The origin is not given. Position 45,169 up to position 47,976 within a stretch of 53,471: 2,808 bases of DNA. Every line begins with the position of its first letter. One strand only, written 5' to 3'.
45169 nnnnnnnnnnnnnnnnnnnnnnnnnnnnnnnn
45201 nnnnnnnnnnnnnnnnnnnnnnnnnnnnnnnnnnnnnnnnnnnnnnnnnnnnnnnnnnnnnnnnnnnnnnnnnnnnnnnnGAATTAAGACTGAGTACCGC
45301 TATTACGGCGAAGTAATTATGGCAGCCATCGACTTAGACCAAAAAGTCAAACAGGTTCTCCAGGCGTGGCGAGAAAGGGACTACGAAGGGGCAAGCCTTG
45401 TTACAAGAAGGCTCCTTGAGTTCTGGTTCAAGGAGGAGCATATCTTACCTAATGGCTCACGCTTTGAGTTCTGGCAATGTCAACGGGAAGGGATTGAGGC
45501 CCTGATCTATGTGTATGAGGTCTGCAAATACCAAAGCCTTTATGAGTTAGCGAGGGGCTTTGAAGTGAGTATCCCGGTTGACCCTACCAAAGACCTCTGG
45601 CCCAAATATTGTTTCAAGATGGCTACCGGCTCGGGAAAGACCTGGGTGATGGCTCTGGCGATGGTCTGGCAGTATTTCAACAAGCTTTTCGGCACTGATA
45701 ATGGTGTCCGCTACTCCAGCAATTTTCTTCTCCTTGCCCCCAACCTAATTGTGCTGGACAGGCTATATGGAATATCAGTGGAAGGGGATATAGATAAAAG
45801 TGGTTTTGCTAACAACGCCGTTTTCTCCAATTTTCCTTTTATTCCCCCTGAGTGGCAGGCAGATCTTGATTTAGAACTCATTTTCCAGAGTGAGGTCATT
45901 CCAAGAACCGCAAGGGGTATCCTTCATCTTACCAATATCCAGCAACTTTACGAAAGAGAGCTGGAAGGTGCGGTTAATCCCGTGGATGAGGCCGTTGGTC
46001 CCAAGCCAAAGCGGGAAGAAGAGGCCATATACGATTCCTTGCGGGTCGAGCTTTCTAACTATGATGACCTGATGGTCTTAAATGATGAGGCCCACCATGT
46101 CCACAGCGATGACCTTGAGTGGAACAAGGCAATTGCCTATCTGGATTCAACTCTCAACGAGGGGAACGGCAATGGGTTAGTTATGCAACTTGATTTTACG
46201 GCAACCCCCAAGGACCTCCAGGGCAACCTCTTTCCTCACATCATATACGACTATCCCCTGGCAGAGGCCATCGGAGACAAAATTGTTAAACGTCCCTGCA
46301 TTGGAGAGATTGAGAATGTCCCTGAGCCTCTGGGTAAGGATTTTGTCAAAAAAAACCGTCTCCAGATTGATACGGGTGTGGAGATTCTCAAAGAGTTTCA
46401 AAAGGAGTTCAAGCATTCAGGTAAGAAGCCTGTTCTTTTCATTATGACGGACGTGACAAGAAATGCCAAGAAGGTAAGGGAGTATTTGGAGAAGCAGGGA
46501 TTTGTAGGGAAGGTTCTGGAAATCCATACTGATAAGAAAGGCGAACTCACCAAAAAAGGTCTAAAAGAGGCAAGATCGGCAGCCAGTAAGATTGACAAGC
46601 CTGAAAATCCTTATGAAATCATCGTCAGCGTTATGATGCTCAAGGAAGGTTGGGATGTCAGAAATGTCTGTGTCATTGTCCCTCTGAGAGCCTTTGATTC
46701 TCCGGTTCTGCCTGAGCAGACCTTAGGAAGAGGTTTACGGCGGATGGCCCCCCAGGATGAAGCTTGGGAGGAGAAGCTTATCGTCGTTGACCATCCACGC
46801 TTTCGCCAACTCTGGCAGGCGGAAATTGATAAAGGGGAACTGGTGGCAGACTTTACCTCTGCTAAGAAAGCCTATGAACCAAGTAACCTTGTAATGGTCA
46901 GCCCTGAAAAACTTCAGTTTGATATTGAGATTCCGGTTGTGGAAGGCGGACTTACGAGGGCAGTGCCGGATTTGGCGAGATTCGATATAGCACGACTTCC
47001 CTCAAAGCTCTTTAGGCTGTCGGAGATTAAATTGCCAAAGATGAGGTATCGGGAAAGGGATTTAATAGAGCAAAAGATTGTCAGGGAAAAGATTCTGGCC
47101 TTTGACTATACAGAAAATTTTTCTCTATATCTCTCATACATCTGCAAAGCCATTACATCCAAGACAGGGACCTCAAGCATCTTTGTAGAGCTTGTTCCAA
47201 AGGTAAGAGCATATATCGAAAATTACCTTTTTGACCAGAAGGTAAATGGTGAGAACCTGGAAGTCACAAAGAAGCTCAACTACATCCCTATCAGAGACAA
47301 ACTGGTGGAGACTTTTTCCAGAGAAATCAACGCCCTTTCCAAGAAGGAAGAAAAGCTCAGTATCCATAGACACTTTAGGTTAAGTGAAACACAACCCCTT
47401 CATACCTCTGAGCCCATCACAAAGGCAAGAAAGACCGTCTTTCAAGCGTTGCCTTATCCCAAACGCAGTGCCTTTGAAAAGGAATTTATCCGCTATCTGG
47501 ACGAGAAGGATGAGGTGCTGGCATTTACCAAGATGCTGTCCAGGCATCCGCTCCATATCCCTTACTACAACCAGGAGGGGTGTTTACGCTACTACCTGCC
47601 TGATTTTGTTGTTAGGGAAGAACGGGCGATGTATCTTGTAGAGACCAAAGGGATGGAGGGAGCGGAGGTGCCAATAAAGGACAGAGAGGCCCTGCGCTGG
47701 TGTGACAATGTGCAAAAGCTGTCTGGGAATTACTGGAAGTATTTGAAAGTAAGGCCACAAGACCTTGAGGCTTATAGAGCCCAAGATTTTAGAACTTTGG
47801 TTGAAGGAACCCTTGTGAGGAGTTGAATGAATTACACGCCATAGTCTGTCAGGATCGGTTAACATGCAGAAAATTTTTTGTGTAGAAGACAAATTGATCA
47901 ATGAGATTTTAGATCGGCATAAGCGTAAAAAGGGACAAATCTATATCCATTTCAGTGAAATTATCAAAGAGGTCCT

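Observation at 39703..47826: AAA ATPase + S8 protease (IetAS-like) pair nested between the mod and res genes of a Type III-like R-M operon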

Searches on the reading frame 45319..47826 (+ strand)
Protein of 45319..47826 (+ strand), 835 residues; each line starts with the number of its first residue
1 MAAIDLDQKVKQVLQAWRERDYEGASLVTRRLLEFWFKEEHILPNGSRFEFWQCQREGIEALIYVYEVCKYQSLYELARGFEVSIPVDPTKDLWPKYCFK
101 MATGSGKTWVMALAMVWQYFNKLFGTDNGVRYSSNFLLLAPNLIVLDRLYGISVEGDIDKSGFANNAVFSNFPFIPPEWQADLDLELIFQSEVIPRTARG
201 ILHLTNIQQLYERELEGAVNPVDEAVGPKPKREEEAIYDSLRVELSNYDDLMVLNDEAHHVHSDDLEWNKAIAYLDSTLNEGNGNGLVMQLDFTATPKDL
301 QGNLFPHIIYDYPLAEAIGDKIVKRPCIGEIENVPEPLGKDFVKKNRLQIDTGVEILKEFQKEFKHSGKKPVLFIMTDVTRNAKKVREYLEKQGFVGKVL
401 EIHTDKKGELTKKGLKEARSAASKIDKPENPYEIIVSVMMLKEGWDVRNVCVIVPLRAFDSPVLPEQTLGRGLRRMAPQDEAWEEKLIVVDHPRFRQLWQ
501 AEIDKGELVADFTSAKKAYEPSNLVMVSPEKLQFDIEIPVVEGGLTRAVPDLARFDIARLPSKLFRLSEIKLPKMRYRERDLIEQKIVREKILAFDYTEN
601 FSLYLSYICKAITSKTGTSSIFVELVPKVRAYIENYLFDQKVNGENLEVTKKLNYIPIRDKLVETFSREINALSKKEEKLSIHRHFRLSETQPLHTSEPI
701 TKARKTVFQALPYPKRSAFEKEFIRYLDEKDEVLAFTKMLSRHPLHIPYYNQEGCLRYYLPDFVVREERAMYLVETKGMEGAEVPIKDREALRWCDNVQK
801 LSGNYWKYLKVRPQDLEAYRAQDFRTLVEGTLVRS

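Call 3: search_protein_families(library=padloc, proteins=[window:45319-47826:+])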
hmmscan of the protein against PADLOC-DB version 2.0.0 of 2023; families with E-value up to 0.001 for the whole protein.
window:45319-47826:+ (835 aa): 5 families
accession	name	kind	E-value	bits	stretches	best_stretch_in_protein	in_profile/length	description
PDLC03648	REase_III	-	4.7e-29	99.1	2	229-498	112-379/871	Type III restriction enzyme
PDLC03647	REase_III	-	3.1e-07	26.9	1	429-479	504-554/989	Type III restriction enzyme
PDLC03649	REase_III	-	2e-06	24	0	429-475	492-538/973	Type III restriction enzyme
PDLC03651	REase_III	-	8.2e-05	18.8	0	98-119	72-93/873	Type III restriction enzyme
PDLC03042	REase_I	-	0.00083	14.8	0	372-478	728-832/1170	Type I restriction enzyme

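Call 4: search_protein_families(library=pfam, proteins=[window:45319-47826:+])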
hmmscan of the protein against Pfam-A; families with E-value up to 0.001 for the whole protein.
window:45319-47826:+ (835 aa): 2 families
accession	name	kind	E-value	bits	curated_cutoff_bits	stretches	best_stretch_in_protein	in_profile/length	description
PF04851.21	ResIII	-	2.1e-14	54.2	22.5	1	96-298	25-163/164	Type III restriction enzyme, res subunit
PF19778.5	RE_endonuc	-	8e-05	22.9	23.4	1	705-783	2-77/108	Endonuclease domain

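Call 30: find_related_loci(query=A3, collection=metagenome_contigs, flank=10000)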
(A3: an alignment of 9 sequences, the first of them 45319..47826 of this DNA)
Query A3 (835 aa) in metagenome_contigs; peptide patterns used: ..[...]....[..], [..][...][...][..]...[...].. (x = any residue, [..] = any of these).
600 stretches matched a pattern (row limit reached: there are more); 569 encode a relative of the query (tblastn E <= 1e-3); the best 80 are kept; 80 distinct loci.
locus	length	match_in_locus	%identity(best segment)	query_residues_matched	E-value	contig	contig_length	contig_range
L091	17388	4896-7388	53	1-830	0e+0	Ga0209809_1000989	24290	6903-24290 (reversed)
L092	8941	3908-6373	53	1-821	0e+0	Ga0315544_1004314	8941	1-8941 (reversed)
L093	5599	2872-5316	55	4-820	0e+0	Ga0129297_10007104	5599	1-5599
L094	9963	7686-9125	76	357-834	0e+0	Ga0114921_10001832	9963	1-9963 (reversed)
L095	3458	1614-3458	58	4-625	0e+0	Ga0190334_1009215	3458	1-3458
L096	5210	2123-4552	42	2-820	0e+0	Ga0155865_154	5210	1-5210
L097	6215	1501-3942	41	6-828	0e+0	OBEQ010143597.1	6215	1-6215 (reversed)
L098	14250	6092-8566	38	10-827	6e-175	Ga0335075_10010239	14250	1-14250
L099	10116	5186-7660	38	10-827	5e-173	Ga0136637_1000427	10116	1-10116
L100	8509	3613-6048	39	10-816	3e-172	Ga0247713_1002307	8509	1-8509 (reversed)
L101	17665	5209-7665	39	10-828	7e-172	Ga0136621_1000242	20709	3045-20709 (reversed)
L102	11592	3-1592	52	307-828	5e-170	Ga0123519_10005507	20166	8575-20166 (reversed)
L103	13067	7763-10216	37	10-828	3e-166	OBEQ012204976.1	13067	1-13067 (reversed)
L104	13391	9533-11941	38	10-816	9e-166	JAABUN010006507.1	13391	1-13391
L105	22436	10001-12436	37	10-816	1e-165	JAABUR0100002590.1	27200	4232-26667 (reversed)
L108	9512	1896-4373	37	10-828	6e-141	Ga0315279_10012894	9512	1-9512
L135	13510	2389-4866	33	10-830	2e-128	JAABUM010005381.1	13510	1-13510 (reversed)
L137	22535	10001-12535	32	9-828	6e-128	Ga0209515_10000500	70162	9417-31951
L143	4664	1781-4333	34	6-829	1e-126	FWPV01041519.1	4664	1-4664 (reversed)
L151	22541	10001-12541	32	10-828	3e-123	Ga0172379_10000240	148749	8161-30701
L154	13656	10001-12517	33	17-828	5e-123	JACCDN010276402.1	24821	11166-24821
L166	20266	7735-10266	33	6-830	6e-120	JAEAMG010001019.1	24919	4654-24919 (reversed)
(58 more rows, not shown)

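Call 33: search_protein_families(library=pfam, proteins=[L095:877-1614:+, L096:1211-2035:+, L108:909-1691:+, L135:415-1200:+, L135:1184-1750:+, L137:9004-9741:+, L143:557-1633:+, L151:8955-9779:+, L154:8318-9757:+, L166:6740-7600:+], max_evalue=0.01)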
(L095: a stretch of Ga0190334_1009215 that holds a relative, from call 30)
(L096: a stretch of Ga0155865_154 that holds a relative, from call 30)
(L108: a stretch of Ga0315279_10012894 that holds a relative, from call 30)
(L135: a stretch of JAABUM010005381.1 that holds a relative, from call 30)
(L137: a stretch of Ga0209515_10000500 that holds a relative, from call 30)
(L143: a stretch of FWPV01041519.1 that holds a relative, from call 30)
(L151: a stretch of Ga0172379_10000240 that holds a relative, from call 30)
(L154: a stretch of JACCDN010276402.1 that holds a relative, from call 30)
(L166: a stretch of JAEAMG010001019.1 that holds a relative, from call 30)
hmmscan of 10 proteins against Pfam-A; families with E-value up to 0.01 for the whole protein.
L095:877-1614:+ (245 aa): 1 family
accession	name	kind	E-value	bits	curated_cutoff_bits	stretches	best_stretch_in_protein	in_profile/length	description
PF00227.31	Proteasome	-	1.8e-11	44.5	22.4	1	4-68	7-70/189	Proteasome subunit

L096:1211-2035:+ (274 aa): 1 family
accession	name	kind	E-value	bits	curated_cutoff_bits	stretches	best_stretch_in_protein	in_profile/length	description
PF01936.24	NYN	-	2.5e-15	57.7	24.2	2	168-237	71-136/145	NYN domain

L108:909-1691:+ (260 aa): 1 family
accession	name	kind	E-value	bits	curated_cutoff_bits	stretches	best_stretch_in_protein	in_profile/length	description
PF12686.12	DUF3800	-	7.8e-09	36.8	21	1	11-212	2-148/149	Protein of unknown function (DUF3800)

L135:415-1200:+ (261 aa): 0 families

L135:1184-1750:+ (188 aa): 0 families

L137:9004-9741:+ (245 aa): 1 family
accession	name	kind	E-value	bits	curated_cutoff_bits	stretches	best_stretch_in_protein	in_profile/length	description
PF12686.12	DUF3800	-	5.8e-18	66.4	21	1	3-210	1-148/149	Protein of unknown function (DUF3800)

L143:557-1633:+ (358 aa): 2 families
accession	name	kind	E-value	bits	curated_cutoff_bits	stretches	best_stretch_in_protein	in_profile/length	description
PF17761.7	DUF1016_N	-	3.6e-48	163.6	32.8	1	22-157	2-137/137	DUF1016 N-terminal domain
PF06250.17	YhcG_C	-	1.3e-46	158.8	32.5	1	186-336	3-156/157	YhcG PDDEXK nuclease domain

L151:8955-9779:+ (274 aa): 2 families
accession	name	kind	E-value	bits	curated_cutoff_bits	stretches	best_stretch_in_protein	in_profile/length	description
PF12686.12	DUF3800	-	1e-09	39.7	21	1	27-202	1-148/149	Protein of unknown function (DUF3800)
PF10651.15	BppU_N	-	0.0055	16.9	23.1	0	188-260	66-127/142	BppU N-terminal domain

L154:8318-9757:+ (479 aa): 2 families
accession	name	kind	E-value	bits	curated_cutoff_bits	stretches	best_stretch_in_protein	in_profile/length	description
PF04326.19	SLFN_AlbA_2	-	2.2e-20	73.8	25.3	1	19-137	1-114/118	Schlafen, AlbA_2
PF13749.12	HATPase_c_4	-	1.3e-19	70.4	26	1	317-401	1-89/89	Putative ATP-dependent DNA helicase recG C-terminal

L166:6740-7600:+ (286 aa): 1 family
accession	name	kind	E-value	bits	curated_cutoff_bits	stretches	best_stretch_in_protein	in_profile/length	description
PF02498.22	Bro-N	-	3.5e-10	40.8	25.6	1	22-112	5-87/96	BRO family, N-terminal domain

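Call 41: search_protein_families(library=pfam, proteins=[L094:6843-7433:+, L094:5083-6012:-, L091:4525-4881:+, L095:440-880:+], max_evalue=0.01)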
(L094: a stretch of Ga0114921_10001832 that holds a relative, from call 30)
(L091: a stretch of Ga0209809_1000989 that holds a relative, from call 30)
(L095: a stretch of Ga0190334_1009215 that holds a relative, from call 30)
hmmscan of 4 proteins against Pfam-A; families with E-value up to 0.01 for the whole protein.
L094:6843-7433:+ (196 aa): 2 families
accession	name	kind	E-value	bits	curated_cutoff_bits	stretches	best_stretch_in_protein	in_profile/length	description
PF00239.26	Resolvase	-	2.8e-29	102.5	23.3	1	2-110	37-144/145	Resolvase, N terminal domain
PF07508.19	Recombinase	-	2.3e-11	44.3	21.1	1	134-187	5-54/102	Recombinase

L094:5083-6012:- (309 aa): 1 family
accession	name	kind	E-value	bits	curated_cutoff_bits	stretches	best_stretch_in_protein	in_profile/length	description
PF00294.29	PfkB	-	4.3e-18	66.1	25.8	1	199-274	218-294/302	pfkB family carbohydrate kinase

L091:4525-4881:+ (118 aa): 2 families
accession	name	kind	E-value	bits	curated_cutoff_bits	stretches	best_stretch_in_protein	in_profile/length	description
PF18480.7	DUF5615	-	2.2e-22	79.4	23.8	1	1-109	1-108/110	Domain of unknown function (DUF5615)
PF18478.7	PIN_10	-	4.3e-06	27.2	26.2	1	1-61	1-65/84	PIN like domain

L095:440-880:+ (146 aa): 0 families

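Call 71: search_solved_structures(query=window:45319-47826:+, max_evalue=0.01)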
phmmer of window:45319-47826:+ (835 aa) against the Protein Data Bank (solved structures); distinct sequences matched with E-value up to 0.01: 0.

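Call 73: search_solved_structures(query=A3, max_evalue=0.01)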
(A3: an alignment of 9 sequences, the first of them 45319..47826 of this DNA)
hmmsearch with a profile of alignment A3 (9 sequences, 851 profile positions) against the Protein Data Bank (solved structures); distinct sequences matched with E-value up to 0.01: 8.
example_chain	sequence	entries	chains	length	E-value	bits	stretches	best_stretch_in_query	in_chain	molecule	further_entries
7clg_A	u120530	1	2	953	6.5e-14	54.2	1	216-442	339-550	Putative helicase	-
6jde_B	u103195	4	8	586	5.9e-13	51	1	199-442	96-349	Putative DNA repair helicase RadD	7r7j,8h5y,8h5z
4zcf_C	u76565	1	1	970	1.5e-10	43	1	374-804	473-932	Restriction endonuclease EcoP15I, restriction subunit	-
3h1t_A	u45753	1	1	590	4e-10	41.7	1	92-439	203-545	Type I site-specific restriction-modification system, R (Restriction) subunit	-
1c4o_A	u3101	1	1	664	0.0011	20.4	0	95-146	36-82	DNA NUCLEOTIDE EXCISION REPAIR ENZYME UVRB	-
1d2m_A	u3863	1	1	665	0.0011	20.4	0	95-146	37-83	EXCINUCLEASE ABC SUBUNIT B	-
7egt_A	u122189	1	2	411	0.0037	18.6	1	95-146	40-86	UvrABC system protein B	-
2oca_A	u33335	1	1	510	0.0042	18.5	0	381-445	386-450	ATP-dependent DNA helicase uvsW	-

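Call 74: search_protein_families(library=ncbifam, proteins=[window:45319-47826:+], max_evalue=0.00001)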
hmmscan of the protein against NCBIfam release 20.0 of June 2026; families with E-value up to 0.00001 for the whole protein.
window:45319-47826:+ (835 aa): 2 families
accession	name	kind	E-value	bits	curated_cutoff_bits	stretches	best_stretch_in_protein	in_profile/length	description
NF046055.1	restr_BPTD_3080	equivalog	2.3e-76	257.5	800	2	8-335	72-398/970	BPTD_3080 family restriction endonuclease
NF012027.0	PRK15483.1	equivalog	7.6e-08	30.7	564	0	433-474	503-544/986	type III restriction-modification system endonuclease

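Call 84: search_protein_families(library=padloc, proteins=[L095:877-1614:+, L095:440-880:+, L096:1211-2035:+, L108:909-1691:+, L135:415-1200:+, L135:1184-1750:+, L135:1754-2302:+, L143:557-1633:+, L154:8318-9757:+, L166:6740-7600:+], max_evalue=0.001)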
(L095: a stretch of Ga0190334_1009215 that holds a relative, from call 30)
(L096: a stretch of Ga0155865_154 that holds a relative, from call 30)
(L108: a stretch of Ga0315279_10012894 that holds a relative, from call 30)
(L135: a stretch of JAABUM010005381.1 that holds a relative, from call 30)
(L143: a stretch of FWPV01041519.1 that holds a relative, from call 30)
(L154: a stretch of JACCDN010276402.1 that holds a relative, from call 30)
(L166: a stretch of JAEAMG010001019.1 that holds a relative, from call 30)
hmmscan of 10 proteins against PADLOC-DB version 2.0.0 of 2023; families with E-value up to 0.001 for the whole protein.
L095:877-1614:+ (245 aa): 0 families

L095:440-880:+ (146 aa): 3 families
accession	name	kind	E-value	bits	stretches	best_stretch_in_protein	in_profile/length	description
PDLC04505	PDC-M19A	-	4.1e-17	60.6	1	2-140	2-126/294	-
PDLC03184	Specificity_I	-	1.1e-10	38.8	1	27-139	433-546/554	Type I specificity subunit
PDLC04504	PDC-M19A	-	3e-05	21.5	1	90-140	16-66/234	-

L096:1211-2035:+ (274 aa): 2 families
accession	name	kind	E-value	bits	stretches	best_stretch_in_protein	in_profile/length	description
PDLC01154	NYN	-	2.2e-12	45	2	22-117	123-219/310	"LabA-like protein, NYN family nuclease"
PDLC04163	HEC-09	-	1.7e-07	29.1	1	165-252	92-180/203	-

L108:909-1691:+ (260 aa): 1 family
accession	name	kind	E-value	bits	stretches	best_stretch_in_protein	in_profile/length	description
PDLC02917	DUF3800_VII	-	6.5e-28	95.7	1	8-218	4-193/233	-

L135:415-1200:+ (261 aa): 0 families

L135:1184-1750:+ (188 aa): 0 families

L135:1754-2302:+ (182 aa): 0 families

L143:557-1633:+ (358 aa): 33 families (the best 25 are shown)
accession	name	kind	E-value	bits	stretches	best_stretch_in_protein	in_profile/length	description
PDLC04807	PDC-S02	-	8.4e-131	434.3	1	12-348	10-347/351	-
PDLC04822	PDC-S02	-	5.7e-119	395.1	1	13-308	8-293/294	-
PDLC04817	PDC-S02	-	1.5e-108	360.7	2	15-213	8-206/286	-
PDLC04831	PDC-S02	-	6.5e-90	300.1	1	10-337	6-328/346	-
PDLC04795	PDC-S02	-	3.4e-89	297.5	1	11-343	20-347/357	-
PDLC04810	PDC-S02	-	1e-80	269.7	1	14-336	10-340/355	-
PDLC04803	PDC-S02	-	1.1e-77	259.3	1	79-342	5-260/269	-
PDLC04825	PDC-S02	-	1.3e-77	258.1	1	11-193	10-192/193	-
PDLC04820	PDC-S02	-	3.1e-66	221.7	1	14-348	25-324/332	-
PDLC04827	PDC-S02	-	3.9e-61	204.6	1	11-239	6-231/234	-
PDLC04813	PDC-S02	-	2.1e-47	159.2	1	186-344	7-166/175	-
PDLC04821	PDC-S02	-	4e-43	144.8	1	15-134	10-129/133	-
PDLC01464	PD_DExK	-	1.6e-41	139.6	1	114-260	1-126/126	"CAS-I,CAS-II,CAS-III,CAS-IV,CAS-V,CAS-VI; associated"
PDLC04826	PDC-S02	-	9.6e-41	137.8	1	13-227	9-217/222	-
PDLC04812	PDC-S02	-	2.5e-38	129.3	1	15-157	8-148/151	-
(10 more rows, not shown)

L154:8318-9757:+ (479 aa): 3 families
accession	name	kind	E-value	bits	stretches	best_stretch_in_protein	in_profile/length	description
PDLC02402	Aga_SIR2-PNTD1-PNTD2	-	5.6e-10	36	1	180-335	333-481/876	Class I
PDLC05032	PDC-S50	-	8.6e-07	26.4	1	1-71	1-68/387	-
PDLC02418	Aga_SIR2-Kinase-PNTD1-PNTD2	-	1.9e-05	21.1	1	269-340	298-363/756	Class I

L166:6740-7600:+ (286 aa): 5 families
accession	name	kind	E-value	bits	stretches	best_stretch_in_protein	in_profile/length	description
PDLC04919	PDC-S13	-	3.2e-117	388.8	1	9-279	6-275/281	-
PDLC03083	Specificity_I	-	2e-100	334.9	1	16-284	6-280/717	Type I specificity subunit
PDLC04918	PDC-S13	-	4.7e-72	240.5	2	152-276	83-208/214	-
PDLC04871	PDC-S05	-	8.3e-34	115.2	1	12-148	10-145/468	-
PDLC04920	PDC-S13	-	8.3e-15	52.8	1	129-274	134-277/286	-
